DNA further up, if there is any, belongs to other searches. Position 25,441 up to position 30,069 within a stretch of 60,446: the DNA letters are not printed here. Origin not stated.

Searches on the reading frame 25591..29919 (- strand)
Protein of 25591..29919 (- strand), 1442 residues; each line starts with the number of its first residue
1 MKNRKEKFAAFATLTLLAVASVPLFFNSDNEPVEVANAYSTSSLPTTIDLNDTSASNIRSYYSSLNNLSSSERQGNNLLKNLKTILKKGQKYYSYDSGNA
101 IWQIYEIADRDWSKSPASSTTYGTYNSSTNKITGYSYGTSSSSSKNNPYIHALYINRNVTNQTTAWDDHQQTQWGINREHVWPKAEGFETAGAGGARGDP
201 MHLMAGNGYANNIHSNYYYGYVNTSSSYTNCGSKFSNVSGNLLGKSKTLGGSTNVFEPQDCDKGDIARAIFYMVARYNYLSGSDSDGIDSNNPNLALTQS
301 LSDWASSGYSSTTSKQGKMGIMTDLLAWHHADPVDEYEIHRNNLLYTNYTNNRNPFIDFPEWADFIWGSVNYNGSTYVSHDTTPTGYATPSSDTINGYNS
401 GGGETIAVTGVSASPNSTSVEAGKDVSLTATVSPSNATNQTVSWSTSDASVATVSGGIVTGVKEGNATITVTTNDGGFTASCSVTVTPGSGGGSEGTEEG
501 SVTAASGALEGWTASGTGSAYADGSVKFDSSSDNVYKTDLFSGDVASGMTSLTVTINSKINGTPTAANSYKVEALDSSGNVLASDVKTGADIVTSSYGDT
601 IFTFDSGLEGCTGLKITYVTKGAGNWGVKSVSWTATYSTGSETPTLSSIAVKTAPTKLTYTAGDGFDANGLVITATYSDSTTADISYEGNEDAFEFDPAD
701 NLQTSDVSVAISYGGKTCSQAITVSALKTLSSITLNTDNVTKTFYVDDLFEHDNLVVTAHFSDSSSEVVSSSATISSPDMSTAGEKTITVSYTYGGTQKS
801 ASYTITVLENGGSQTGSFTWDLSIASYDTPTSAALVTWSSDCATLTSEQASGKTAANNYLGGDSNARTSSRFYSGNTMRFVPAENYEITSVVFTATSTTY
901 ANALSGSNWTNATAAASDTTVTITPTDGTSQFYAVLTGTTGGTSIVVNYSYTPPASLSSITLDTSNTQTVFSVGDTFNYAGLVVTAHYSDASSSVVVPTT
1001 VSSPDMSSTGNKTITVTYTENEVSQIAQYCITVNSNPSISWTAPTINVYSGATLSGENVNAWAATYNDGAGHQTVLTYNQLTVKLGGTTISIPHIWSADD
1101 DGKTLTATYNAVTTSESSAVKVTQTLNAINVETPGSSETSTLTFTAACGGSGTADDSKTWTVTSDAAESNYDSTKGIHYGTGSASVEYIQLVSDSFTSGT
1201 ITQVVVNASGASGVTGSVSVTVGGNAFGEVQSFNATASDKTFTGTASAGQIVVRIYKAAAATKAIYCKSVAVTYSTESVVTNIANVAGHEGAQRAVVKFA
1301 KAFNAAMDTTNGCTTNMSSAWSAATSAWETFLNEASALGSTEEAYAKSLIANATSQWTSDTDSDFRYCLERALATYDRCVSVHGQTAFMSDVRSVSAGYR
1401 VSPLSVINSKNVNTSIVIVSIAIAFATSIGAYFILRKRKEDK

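Call 6: search_protein_families(library=pfam, proteins=[window:25591-29919:-], max_evalue=0.01)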
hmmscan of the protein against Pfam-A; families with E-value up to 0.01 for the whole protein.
window:25591-29919:- (1442 aa): 4 families
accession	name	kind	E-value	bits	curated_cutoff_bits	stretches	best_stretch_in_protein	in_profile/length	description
PF04231.19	Endonuclease_1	-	2e-27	96.9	25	1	80-361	7-235/235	Endonuclease I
PF02368.24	Big_2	-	5.3e-17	62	22.8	1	407-484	1-79/79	Bacterial Ig-like domain (group 2)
PF07523.18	Big_3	-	5.4e-10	39.8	21.2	3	742-807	6-68/68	Bacterial Ig-like domain (group 3)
PF21461.3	HL_N-beta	-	2.2e-05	24.6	27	1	445-479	17-50/57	Hyaluronate lyase, N-terminal beta-sheet domain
